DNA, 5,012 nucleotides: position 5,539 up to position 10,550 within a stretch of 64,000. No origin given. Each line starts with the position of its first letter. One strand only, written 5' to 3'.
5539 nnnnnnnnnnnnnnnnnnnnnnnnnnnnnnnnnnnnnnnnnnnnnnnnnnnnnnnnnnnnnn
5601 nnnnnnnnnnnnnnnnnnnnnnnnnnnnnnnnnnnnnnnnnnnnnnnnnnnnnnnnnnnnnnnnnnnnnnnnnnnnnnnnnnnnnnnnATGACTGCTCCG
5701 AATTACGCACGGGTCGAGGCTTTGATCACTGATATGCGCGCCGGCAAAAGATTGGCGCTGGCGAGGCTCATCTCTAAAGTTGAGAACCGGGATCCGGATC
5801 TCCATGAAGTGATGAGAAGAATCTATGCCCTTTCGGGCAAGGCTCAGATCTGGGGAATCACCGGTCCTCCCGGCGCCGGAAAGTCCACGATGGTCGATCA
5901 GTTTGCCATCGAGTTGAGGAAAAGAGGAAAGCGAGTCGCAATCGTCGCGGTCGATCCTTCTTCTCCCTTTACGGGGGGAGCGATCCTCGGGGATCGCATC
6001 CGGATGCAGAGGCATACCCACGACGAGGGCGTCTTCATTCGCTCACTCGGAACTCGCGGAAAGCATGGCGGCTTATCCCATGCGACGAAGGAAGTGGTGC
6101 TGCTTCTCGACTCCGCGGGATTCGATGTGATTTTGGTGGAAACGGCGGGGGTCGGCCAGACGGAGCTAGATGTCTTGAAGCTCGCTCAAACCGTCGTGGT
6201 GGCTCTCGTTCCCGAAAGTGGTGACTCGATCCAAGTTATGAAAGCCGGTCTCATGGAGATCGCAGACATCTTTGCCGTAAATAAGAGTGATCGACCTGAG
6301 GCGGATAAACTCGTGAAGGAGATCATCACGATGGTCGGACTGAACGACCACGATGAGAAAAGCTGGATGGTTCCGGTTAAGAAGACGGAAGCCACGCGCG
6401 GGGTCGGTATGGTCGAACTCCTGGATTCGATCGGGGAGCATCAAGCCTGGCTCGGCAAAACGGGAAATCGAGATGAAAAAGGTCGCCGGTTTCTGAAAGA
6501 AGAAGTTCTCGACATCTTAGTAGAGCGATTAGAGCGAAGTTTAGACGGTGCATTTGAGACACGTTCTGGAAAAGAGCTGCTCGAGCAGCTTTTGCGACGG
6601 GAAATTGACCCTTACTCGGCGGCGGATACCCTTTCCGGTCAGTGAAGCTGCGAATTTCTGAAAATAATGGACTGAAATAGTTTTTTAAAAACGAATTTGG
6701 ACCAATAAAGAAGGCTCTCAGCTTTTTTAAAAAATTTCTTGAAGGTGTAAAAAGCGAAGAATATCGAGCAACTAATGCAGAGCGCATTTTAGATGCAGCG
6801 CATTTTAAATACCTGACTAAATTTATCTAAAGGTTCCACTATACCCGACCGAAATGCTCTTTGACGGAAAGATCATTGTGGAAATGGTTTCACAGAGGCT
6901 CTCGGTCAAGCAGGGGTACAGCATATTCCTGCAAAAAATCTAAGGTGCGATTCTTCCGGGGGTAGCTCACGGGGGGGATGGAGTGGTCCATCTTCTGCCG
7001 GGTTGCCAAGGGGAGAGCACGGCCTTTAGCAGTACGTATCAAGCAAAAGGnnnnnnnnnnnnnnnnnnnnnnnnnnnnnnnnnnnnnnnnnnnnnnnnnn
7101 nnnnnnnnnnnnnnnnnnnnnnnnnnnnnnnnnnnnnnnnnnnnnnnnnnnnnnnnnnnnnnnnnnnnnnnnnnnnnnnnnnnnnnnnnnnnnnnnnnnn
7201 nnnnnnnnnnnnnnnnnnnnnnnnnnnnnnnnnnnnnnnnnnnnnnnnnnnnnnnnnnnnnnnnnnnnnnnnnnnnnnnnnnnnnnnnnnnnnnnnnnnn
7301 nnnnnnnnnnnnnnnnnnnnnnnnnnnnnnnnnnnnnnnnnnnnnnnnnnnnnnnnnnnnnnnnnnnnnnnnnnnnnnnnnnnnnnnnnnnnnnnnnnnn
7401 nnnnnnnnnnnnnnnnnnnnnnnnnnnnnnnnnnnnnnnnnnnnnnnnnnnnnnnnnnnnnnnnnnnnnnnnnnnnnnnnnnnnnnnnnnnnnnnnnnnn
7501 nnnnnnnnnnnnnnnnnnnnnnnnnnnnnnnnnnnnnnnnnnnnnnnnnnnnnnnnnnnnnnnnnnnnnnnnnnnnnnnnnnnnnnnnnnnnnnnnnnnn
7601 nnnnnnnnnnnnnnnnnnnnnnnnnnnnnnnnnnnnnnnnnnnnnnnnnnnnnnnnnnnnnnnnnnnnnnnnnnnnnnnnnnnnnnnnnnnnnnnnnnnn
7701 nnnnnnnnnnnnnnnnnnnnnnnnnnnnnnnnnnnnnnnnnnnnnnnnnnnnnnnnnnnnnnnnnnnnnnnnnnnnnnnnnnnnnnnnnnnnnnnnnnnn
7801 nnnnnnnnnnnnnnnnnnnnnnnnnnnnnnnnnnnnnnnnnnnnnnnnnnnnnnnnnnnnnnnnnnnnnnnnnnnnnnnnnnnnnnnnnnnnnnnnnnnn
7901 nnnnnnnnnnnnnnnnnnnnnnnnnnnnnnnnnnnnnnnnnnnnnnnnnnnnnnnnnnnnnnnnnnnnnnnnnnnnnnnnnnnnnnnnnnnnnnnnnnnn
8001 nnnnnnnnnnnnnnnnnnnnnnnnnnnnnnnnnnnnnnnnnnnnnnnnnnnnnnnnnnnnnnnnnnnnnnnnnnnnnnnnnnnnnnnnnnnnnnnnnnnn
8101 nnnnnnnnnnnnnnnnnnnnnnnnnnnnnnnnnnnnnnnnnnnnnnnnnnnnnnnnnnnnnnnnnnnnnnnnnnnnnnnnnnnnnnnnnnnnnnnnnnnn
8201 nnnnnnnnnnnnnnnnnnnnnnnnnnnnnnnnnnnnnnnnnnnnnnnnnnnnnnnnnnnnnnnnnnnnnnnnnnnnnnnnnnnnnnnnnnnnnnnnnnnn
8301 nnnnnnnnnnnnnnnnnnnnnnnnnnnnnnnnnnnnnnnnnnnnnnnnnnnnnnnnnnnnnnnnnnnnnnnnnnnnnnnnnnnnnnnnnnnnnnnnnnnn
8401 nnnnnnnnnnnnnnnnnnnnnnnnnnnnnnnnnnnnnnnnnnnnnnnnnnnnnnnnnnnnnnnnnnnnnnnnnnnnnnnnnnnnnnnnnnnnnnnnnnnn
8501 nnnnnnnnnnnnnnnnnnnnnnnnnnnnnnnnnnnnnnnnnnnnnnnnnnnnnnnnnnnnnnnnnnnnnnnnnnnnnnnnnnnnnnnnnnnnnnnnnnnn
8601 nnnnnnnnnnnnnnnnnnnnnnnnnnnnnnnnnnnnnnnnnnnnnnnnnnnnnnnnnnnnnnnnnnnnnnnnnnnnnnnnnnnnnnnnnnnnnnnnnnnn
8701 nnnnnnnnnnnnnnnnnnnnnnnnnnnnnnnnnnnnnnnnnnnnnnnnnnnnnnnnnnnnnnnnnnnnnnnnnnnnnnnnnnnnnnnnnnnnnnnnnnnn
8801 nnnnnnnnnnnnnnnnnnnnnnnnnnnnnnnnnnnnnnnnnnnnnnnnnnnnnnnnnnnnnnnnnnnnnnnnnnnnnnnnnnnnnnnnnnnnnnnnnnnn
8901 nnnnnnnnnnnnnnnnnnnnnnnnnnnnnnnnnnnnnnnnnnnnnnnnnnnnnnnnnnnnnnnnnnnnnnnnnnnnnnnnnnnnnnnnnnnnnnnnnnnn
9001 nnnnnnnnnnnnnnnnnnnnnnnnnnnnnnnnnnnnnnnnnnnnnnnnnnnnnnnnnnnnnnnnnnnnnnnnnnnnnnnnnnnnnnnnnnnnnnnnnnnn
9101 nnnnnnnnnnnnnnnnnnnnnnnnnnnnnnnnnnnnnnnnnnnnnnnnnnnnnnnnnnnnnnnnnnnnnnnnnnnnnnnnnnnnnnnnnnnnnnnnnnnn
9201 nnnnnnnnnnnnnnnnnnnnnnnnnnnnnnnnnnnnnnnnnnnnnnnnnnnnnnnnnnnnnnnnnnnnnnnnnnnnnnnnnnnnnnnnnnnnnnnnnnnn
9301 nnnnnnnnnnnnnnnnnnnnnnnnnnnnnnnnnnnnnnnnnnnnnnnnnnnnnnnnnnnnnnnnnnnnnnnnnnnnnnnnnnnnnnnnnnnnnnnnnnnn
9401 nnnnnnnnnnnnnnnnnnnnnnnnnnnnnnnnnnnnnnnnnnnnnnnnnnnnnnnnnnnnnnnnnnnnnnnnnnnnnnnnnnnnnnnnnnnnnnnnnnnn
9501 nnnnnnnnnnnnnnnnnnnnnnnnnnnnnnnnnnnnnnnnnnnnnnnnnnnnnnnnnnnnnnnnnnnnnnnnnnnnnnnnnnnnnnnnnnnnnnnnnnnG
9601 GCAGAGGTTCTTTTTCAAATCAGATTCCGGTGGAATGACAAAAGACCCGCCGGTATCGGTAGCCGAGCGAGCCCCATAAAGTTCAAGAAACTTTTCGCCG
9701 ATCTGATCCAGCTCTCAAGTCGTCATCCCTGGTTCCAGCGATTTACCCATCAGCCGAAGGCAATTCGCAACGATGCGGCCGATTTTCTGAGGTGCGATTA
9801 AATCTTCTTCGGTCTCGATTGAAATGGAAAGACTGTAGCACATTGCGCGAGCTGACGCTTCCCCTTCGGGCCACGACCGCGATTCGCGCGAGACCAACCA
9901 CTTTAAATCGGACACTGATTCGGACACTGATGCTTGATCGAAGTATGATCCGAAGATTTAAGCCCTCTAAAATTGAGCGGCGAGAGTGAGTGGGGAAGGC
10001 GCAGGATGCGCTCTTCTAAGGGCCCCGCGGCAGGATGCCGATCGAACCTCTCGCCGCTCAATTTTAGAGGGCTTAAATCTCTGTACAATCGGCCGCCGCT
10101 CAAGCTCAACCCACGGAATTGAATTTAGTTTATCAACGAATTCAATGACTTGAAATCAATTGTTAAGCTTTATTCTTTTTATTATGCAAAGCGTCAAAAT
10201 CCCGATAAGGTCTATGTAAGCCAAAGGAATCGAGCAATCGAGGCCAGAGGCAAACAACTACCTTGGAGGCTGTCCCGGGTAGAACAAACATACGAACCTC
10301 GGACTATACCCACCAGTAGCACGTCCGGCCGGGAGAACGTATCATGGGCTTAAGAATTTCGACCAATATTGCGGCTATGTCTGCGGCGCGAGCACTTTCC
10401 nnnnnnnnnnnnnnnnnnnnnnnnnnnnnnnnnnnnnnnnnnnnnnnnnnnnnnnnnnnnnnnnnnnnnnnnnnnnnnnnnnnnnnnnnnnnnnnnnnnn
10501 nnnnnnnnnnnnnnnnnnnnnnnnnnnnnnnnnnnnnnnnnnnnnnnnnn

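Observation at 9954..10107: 121-bp element with perfect 33-bp terminal inverted repeats sits between the dead map gene and fliC2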

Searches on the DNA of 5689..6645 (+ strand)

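Call 97: search_rna_families(source=L008, start=6100, end=6420, threshold=evalue, max_evalue=10)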
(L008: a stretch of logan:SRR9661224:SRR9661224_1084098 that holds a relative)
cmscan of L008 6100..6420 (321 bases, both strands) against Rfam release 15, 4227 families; matches with E-value up to 10: 10.
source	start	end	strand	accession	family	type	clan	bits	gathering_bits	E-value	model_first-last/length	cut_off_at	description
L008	6120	6171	-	RF03695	MIR6151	Gene; miRNA;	-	17.7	71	0.23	1-71/71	no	MIR6151 microRNA precursor family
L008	6276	6355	-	RF02206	WT1-AS_4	Gene; lncRNA;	-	16.3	60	0.47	50-134/134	no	WT1 antisense RNA conserved region 4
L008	6120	6173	+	RF03695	MIR6151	Gene; miRNA;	-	16.2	71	0.65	1-71/71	no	MIR6151 microRNA precursor family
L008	6128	6164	+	RF00241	mir-8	Gene; miRNA;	CL00138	16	47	1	16-56/72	no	mir-8/mir-141/mir-200 microRNA precursor family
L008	6192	6287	-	RF03066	COG3610-DE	Gene; sRNA;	-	16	73.5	1.3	1-116/116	no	COG3610-DE RNA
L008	6128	6165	+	RF00891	mir-671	Gene; miRNA;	-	15.1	65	8.3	1-84/84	no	mir-671 microRNA precursor family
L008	6124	6169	-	RF00241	mir-8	Gene; miRNA;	CL00138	14.3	47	2.9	12-60/72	no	mir-8/mir-141/mir-200 microRNA precursor family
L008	6217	6238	+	RF03012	Mu-gpT-DE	Gene; sRNA;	-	13.5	49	1.7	7-28/53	no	Mu-gpT-DE RNA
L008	6160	6189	+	RF01370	CRISPR-DR57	Gene; CRISPR;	-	12.9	39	6.2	1-37/37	no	CRISPR RNA direct repeat element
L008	6217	6321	-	RF00195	RsmY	Gene; sRNA;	CL00106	11.1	57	1.8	1-121/121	no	RsmY RNA family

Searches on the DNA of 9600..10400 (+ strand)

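Call 14: search_rna_families(source=window, start=9600, end=10400, threshold=evalue, max_evalue=10)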
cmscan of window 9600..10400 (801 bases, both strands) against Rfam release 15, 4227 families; matches with E-value up to 10: 0.
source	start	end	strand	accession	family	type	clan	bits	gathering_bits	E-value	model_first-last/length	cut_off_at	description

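Call 60: search_dna_similar(query=window:9930-10110:+, collection=plasmids, mode=distant, max_evalue=1, max_rows=10)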
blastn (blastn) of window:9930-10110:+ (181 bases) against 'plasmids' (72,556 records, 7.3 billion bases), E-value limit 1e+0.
No match.

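Call 61: search_dna_similar(query=window:9930-10110:+, collection=phages, mode=distant, max_evalue=1, max_rows=10)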
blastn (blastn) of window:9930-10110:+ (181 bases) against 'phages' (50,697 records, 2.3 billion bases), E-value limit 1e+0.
No match.

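Call 110: build_rna_model(alignment_id=A9)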
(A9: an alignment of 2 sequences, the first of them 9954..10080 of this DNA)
Model R1 built from alignment A9 (2 sequences, 132 columns); structure: RNAalifold consensus.
model positions 132; base pairs 44; branch points 2; effective number of sequences 0.97; information 0.59 bits per position. Calibrated on 0.2 Mb of random sequence (short: E-values are rough).
structure used (alignment columns):
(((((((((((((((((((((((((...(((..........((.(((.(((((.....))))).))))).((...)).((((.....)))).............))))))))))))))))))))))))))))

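Call 111: search_with_rna_model(model_id=R1, sources=[window, L007, L008, L009, L010, L011, L012, L013, L014, L015, L016, L017, L018, L020], max_evalue=10, show_alignments=6)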
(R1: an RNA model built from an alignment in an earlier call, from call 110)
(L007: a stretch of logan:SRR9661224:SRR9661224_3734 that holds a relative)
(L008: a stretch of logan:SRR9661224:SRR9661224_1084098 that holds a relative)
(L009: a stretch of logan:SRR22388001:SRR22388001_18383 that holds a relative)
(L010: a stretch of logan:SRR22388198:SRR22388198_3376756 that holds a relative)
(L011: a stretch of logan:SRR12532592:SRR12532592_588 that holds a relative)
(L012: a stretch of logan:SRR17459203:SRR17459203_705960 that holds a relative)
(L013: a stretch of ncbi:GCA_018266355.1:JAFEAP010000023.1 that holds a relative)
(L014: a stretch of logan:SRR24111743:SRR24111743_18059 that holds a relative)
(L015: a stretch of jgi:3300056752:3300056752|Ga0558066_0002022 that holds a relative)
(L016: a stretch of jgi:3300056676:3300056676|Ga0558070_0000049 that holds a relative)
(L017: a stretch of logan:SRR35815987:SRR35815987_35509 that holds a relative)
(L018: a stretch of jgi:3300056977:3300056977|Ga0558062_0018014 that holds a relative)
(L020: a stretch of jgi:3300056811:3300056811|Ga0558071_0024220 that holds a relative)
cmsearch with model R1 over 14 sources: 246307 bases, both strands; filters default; matches with E-value up to 10: 15.
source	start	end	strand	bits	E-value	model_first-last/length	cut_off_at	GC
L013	13491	13619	+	141.7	3.8e-30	1-132/132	no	0.57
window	9954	10080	+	131.6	7.9e-28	1-132/132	no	0.55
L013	13491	13619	-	61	1.3e-11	1-132/132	no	0.57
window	9953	10081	-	54.1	5.1e-10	1-132/132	no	0.55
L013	3005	3070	+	13.2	1.3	1-132/132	no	0.68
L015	19233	19256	-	12.6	1.8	44-67/132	no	0.62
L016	19233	19256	-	12.6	1.8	44-67/132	no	0.62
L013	13379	13450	-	10.4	5.8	31-105/132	no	0.68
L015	3598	3663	+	10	7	1-132/132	no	0.62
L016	3598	3663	+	10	7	1-132/132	no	0.62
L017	3598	3663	+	10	7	1-132/132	no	0.62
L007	1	31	-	9.8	8.1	1-34/132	3'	0.45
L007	1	31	+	9.5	9.4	102-132/132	5'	0.45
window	10569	10589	+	9.4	9.6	46-66/132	no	0.62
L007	519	539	+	9.4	9.6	46-66/132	no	0.62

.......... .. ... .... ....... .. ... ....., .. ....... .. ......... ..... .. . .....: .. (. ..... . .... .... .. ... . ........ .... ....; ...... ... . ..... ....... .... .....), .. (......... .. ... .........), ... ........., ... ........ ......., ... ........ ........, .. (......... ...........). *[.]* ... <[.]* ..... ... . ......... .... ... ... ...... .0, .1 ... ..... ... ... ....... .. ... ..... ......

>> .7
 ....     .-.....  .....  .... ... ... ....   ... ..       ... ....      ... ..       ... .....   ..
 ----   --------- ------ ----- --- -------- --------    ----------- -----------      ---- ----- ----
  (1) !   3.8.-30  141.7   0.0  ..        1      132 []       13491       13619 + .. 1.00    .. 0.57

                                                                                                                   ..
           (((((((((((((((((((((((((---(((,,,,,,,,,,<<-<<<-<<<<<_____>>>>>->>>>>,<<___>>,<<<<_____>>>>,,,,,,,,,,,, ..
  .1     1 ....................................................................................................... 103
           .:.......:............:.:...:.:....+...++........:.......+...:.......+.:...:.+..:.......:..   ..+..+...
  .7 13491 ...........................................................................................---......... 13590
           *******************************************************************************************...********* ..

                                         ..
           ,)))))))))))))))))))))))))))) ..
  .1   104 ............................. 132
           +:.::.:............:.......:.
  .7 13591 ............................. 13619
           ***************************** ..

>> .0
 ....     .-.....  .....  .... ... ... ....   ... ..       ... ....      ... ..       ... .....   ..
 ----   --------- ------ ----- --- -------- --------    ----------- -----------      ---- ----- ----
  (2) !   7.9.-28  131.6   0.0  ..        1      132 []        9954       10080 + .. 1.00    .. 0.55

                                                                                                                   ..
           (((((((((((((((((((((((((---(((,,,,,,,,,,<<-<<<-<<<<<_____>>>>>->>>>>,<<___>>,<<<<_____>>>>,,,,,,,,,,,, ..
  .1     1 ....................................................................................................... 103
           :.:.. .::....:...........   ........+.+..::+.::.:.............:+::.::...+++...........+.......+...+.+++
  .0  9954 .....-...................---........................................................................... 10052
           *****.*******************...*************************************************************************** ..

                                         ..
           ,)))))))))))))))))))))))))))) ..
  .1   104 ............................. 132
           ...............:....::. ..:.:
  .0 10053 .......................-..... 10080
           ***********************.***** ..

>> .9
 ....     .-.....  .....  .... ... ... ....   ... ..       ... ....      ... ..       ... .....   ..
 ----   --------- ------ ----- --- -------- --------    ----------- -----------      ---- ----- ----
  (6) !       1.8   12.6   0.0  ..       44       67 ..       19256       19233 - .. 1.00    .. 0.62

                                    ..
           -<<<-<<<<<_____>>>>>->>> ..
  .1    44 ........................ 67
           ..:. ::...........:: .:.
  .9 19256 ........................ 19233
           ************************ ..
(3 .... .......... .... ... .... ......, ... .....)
